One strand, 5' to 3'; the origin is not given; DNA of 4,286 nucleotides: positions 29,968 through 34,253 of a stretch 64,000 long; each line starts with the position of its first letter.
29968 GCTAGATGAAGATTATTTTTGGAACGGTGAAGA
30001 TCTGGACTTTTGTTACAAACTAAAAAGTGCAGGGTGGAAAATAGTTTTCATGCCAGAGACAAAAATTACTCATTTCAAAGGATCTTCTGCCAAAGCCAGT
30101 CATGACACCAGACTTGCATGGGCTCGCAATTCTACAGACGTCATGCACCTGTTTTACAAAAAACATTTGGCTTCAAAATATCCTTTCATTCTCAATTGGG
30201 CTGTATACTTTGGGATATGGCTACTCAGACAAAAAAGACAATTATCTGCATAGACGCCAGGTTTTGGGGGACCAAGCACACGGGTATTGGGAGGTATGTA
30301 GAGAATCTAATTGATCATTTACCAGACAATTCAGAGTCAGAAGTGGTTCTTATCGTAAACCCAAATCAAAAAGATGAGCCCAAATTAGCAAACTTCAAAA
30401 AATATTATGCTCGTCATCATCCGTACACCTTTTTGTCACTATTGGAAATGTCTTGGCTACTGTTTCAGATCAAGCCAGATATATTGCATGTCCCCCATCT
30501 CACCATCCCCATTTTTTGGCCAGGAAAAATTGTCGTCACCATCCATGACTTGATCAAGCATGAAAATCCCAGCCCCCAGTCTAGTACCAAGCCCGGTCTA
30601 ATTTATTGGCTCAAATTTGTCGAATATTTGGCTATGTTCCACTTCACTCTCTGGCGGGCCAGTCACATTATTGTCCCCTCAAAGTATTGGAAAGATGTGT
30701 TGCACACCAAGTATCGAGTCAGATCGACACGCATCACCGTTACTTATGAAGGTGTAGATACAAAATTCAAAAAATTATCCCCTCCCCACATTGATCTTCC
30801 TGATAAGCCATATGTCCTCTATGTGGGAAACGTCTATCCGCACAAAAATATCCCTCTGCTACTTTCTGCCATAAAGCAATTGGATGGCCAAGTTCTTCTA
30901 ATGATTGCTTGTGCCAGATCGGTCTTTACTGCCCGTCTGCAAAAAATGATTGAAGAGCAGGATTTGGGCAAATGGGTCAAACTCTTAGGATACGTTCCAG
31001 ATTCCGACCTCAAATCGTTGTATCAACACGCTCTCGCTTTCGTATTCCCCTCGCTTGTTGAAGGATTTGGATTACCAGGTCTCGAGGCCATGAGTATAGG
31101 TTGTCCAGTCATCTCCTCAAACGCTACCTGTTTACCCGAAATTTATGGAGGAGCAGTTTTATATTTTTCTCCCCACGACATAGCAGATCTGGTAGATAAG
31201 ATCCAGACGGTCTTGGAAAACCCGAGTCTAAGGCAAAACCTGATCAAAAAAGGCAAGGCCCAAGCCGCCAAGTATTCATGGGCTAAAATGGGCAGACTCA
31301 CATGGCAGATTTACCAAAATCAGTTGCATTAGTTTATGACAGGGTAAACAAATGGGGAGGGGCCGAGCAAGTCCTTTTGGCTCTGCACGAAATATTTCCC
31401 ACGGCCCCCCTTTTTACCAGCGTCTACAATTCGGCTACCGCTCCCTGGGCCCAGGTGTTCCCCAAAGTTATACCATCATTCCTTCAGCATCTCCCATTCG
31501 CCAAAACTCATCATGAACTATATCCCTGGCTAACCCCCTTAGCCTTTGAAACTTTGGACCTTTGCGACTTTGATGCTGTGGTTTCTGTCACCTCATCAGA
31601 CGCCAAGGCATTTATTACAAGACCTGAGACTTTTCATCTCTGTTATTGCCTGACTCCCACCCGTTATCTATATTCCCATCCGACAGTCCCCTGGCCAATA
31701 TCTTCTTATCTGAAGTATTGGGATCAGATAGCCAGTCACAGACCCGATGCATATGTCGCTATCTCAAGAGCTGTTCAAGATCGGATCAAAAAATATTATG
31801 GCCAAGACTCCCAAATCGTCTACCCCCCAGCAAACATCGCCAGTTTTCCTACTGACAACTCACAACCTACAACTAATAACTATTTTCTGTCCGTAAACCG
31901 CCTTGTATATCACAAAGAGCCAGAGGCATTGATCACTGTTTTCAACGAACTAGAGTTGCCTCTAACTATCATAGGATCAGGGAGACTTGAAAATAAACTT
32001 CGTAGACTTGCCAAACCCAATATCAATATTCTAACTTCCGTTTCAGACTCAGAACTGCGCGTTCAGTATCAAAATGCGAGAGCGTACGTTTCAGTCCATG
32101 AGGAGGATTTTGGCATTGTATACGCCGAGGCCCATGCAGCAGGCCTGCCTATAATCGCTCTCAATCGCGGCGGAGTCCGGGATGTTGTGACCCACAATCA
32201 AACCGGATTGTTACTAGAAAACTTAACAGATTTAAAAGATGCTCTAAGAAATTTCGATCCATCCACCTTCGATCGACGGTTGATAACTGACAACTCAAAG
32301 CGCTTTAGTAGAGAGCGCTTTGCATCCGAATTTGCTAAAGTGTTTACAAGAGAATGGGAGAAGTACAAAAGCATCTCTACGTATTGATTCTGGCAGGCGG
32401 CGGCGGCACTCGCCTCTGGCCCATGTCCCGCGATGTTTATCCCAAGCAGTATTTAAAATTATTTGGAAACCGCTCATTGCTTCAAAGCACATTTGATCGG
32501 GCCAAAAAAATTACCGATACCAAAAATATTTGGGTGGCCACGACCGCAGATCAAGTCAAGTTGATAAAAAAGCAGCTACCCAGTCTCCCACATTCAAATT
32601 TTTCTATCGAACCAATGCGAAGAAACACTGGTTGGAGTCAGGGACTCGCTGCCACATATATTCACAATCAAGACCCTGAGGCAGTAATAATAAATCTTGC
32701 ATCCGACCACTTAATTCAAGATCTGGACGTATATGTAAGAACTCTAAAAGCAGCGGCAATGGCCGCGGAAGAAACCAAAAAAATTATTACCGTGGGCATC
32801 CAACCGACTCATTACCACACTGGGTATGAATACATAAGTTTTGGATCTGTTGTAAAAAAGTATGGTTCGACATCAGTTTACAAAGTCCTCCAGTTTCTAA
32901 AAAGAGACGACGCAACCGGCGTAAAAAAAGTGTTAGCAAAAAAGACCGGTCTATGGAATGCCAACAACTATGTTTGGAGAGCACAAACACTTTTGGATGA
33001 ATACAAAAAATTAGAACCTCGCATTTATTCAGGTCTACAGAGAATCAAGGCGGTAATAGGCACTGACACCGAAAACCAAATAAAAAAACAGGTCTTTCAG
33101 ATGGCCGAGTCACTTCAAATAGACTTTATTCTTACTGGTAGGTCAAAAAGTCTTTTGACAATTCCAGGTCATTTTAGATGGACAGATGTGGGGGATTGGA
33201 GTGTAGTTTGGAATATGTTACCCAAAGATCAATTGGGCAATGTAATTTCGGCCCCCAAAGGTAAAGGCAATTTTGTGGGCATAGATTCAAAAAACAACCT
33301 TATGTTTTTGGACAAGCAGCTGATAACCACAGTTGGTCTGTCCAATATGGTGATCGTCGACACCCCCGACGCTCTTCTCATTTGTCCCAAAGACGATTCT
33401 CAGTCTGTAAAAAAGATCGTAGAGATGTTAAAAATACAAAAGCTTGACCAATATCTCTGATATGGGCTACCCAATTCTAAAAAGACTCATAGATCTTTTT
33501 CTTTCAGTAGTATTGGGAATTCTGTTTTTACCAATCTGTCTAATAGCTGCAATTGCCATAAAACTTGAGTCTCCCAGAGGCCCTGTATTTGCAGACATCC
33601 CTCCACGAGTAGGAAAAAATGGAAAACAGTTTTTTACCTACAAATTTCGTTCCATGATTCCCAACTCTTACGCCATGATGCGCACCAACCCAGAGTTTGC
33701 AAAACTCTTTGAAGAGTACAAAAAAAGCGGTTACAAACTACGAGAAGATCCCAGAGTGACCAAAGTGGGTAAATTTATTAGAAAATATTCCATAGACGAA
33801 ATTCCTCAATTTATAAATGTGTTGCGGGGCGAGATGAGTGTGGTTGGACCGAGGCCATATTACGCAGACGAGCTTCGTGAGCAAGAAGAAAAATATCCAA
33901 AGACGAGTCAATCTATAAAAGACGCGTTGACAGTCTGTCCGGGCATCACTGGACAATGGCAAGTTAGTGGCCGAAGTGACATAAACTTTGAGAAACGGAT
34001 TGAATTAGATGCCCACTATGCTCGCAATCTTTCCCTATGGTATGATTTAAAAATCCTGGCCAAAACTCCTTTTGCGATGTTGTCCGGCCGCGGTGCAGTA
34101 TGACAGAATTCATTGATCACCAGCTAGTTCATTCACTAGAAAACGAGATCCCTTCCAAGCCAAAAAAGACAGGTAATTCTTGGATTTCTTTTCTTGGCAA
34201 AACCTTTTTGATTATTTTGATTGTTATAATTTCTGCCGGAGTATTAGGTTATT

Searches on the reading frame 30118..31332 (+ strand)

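Call 22: search_protein_families(library=pfam, proteins=[window:30118-31332:+], max_evalue=0.001)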
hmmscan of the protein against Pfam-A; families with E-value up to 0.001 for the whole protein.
window:30118-31332:+ (404 aa): 6 families
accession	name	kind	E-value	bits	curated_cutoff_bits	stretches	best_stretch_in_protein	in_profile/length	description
PF00534.26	Glycos_transf_1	-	2.4e-34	118.8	26.4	1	228-381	13-171/172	Glycosyl transferases group 1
PF13692.12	Glyco_trans_1_4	-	6.1e-25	88.6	27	1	231-368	2-142/142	Glycosyl transferases group 1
PF13439.12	Glyco_transf_4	-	1.2e-16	61.6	28.5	1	56-216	3-169/170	Glycosyltransferase Family 4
PF20706.3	GT4-conflict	-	1.3e-08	34.7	26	1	227-338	194-315/385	Family 4 Glycosyltransferase in conflict systems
PF13524.12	Glyco_trans_1_2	-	5e-08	33.5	25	1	287-387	29-134/144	Glycosyl transferase-like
PF13579.12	Glyco_trans_4_4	-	3.2e-05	24.8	29.7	1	55-209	1-155/158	Glycosyl transferase 4-like domain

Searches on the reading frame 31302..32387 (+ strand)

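Call 22: search_protein_families(library=pfam, proteins=[window:31302-32387:+], max_evalue=0.001)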
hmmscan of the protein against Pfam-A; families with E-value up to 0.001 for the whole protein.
window:31302-32387:+ (361 aa): 3 families
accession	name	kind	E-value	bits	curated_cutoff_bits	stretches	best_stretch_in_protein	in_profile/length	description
PF00534.26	Glycos_transf_1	-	2e-22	80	26.4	1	186-313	9-150/172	Glycosyl transferases group 1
PF13692.12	Glyco_trans_1_4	-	9e-16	58.9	27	1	195-316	4-137/142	Glycosyl transferases group 1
PF13439.12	Glyco_transf_4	-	8.9e-07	29.5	28.5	1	19-175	2-164/170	Glycosyltransferase Family 4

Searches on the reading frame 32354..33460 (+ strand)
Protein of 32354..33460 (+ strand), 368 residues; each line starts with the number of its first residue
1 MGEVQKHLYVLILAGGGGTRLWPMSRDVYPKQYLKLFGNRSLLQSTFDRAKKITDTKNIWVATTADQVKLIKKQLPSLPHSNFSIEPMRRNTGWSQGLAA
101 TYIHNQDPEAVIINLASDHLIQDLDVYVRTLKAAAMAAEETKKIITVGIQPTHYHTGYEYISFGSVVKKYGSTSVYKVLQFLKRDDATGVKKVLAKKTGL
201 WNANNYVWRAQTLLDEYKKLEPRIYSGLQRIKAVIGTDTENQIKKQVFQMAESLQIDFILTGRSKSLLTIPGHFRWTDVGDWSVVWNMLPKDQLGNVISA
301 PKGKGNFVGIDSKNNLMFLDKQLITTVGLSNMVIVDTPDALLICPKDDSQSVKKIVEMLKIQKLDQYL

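Call 22: search_protein_families(library=pfam, proteins=[window:32354-33460:+], max_evalue=0.001)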
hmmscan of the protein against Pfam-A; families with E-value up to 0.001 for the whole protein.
window:32354-33460:+ (368 aa): 3 families
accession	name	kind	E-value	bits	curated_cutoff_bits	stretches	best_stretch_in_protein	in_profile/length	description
PF00483.29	NTP_transferase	-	1.8e-25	90.4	21.2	1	11-291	3-241/245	Nucleotidyl transferase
PF22640.1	ManC_GMP_beta-helix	-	2.6e-19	69.3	27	1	305-359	1-55/55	MannoseP isomerase/GMP-like beta-helix domain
PF12804.13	NTP_transf_3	-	2.9e-05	24.8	27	1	10-135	1-112/160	MobA-like NTP transferase domain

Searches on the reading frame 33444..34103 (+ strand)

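Call 22: search_protein_families(library=pfam, proteins=[window:33444-34103:+], max_evalue=0.001)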
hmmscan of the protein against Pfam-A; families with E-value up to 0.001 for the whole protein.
window:33444-34103:+ (219 aa): 1 family
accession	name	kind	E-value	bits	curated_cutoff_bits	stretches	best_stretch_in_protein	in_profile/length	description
PF02397.22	Bac_transf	-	1.6e-59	200.9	27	1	13-213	1-178/179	Bacterial sugar transferase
